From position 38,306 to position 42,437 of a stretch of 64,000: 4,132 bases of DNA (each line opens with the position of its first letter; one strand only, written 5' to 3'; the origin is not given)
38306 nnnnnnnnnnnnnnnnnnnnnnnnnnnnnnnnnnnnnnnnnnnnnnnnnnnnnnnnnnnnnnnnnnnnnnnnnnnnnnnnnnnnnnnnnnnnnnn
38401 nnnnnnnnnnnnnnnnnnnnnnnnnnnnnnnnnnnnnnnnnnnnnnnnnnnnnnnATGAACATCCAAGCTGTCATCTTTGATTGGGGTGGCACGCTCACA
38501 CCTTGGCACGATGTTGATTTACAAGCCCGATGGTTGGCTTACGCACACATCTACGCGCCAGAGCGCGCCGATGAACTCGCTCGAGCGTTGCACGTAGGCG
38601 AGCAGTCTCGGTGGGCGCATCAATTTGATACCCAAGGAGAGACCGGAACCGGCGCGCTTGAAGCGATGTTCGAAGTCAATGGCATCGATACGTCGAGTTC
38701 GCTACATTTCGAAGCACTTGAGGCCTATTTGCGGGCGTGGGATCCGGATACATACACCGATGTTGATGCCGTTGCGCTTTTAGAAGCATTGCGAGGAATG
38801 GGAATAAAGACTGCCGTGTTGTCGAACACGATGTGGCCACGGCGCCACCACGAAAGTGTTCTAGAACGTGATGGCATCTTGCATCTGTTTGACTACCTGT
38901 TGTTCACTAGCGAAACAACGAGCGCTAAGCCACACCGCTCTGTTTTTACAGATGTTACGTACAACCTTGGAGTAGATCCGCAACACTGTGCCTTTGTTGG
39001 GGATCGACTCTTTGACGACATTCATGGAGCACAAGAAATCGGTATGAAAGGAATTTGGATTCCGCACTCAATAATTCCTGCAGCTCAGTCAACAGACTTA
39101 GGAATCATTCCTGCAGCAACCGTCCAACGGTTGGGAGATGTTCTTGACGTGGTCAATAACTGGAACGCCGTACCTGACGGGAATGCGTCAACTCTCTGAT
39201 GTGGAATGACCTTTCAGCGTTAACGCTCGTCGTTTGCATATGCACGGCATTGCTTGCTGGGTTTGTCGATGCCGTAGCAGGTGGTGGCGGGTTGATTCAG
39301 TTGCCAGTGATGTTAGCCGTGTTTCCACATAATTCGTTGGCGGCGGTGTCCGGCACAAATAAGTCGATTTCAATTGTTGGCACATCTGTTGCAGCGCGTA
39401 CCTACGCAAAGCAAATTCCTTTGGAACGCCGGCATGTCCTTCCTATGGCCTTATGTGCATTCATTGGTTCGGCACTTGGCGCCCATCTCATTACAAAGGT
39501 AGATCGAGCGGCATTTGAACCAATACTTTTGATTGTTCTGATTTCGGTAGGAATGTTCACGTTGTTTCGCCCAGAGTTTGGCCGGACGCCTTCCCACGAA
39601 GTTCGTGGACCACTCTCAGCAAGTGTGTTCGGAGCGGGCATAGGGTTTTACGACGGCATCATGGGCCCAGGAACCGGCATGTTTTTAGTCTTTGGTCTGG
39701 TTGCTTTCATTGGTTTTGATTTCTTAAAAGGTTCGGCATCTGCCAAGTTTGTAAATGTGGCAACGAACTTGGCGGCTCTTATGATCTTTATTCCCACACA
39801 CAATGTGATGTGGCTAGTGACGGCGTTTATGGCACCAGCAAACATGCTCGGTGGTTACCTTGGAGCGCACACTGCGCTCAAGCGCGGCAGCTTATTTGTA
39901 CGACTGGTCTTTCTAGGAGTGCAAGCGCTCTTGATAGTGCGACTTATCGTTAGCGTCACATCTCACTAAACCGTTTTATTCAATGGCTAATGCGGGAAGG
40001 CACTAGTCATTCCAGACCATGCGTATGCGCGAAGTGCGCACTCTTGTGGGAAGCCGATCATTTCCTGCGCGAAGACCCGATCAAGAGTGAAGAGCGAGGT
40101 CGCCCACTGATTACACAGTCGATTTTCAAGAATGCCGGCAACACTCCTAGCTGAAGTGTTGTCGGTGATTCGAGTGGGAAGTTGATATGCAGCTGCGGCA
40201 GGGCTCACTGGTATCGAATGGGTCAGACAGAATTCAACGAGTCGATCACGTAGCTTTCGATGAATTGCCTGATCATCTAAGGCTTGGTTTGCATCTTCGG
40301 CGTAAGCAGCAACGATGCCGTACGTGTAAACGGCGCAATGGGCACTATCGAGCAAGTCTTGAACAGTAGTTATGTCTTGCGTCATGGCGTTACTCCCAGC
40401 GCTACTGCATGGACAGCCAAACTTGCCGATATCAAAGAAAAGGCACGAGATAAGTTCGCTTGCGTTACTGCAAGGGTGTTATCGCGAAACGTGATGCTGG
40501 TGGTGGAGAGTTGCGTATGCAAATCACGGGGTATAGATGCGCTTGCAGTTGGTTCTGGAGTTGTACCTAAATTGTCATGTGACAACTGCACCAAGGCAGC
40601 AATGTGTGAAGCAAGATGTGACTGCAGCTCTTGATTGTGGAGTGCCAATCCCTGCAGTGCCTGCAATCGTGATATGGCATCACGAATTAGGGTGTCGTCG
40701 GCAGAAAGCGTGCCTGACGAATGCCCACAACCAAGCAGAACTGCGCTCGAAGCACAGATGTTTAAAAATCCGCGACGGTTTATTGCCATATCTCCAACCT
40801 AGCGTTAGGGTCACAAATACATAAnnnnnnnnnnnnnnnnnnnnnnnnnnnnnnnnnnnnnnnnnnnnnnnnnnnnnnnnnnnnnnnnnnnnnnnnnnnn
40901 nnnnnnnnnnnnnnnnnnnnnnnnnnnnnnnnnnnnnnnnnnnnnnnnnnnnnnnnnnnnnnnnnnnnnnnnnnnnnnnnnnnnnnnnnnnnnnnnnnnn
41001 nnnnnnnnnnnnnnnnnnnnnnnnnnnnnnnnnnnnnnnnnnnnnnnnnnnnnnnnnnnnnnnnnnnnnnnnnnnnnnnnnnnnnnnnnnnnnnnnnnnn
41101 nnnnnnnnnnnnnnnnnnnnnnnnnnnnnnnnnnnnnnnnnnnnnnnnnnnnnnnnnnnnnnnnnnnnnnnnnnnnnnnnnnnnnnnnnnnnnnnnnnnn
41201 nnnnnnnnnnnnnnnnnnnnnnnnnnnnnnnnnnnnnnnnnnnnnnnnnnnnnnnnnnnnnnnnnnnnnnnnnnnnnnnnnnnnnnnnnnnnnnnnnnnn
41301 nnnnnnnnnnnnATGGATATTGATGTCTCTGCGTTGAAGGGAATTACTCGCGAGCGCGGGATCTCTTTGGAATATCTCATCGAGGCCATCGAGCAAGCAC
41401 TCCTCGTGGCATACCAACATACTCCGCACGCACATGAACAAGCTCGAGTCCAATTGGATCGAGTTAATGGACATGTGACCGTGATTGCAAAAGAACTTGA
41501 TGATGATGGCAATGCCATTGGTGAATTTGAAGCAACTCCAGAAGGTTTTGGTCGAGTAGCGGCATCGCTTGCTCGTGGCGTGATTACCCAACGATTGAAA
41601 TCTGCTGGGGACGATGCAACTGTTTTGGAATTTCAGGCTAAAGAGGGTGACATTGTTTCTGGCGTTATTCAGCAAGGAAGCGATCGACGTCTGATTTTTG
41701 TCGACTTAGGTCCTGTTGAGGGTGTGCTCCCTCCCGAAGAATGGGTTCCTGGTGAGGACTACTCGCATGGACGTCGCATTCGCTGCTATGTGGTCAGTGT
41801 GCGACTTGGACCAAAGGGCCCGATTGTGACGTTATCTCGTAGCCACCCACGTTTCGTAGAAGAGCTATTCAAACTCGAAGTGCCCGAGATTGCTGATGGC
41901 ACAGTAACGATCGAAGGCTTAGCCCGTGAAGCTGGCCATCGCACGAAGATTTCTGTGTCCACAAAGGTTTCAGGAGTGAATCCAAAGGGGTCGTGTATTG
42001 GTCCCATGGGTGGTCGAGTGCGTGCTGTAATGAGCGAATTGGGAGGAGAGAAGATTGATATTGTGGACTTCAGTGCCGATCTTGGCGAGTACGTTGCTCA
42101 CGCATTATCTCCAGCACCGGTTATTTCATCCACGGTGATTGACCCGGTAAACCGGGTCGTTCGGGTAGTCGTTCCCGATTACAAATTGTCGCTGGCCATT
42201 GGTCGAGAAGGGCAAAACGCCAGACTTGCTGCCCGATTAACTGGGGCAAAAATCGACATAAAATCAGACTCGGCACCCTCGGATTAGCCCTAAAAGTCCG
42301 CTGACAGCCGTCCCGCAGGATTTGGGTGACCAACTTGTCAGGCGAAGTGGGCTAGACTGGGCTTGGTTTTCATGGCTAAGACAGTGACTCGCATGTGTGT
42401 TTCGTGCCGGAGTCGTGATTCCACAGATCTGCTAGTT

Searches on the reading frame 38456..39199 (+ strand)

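Call 14: search_protein_families(library=pfam, proteins=[window:38456-39199:+], max_evalue=0.001)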
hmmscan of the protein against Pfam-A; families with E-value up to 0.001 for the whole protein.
window:38456-39199:+ (247 aa): 4 families
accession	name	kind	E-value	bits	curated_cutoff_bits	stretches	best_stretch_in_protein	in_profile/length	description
PF00702.32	Hydrolase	-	2.3e-19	71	26.4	1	3-196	1-191/191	haloacid dehalogenase-like hydrolase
PF13419.12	HAD_2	-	7.4e-14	52.7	23.8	1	104-202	83-178/178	Haloacid dehalogenase-like hydrolase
PF13242.12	Hydrolase_like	-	1.5e-10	41.3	22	1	158-226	4-72/75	HAD-hyrolase-like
PF09419.16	PGP_phosphatase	-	0.00099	19.2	20.4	0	174-206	135-167/168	Mitochondrial PGP phosphatase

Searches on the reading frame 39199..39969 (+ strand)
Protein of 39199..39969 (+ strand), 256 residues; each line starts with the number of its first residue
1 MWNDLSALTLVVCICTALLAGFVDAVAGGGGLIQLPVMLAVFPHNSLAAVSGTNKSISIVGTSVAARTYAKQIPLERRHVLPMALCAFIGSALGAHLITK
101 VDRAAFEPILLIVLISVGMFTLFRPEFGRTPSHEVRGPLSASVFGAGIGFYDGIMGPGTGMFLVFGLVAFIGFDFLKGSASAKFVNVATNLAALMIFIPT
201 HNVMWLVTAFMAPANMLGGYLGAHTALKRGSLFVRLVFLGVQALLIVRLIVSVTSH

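Call 14: search_protein_families(library=pfam, proteins=[window:39199-39969:+], max_evalue=0.001)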
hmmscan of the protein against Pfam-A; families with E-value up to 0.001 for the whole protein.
window:39199-39969:+ (256 aa): 1 family
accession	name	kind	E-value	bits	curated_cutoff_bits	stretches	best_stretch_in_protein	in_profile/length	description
PF01925.25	TauE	-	6.5e-45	154.1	32.6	1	14-249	2-237/237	Sulfite exporter TauE/SafE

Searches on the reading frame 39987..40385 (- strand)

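Call 45: search_protein_families(library=pfam, proteins=[window:39987-40385:-], max_evalue=0.0001)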
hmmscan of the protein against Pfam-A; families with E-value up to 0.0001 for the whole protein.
window:39987-40385:- (132 aa): 1 family
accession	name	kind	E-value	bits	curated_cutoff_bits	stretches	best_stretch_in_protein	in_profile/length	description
PF14530.12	DUF4439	-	2.9e-20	73.6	28.8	1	9-131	3-128/132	Domain of unknown function (DUF4439)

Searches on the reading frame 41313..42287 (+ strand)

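Call 45: search_protein_families(library=pfam, proteins=[window:41313-42287:+], max_evalue=0.0001)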
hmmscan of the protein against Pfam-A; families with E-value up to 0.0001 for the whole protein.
window:41313-42287:+ (324 aa): 4 families
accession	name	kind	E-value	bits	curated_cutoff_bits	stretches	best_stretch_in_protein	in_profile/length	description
PF13184.12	KH_5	-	6.4e-21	74.7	27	1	207-272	1-66/69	NusA-like KH domain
PF08529.16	NusA_N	-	5e-13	49.8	23.8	1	6-60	4-58/119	NusA N-terminal domain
PF00575.29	S1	-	9e-05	23.2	22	0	110-170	3-69/74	S1 RNA binding domain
PF00013.35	KH_1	-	9.8e-05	22.5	21.5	0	283-320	2-40/66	KH domain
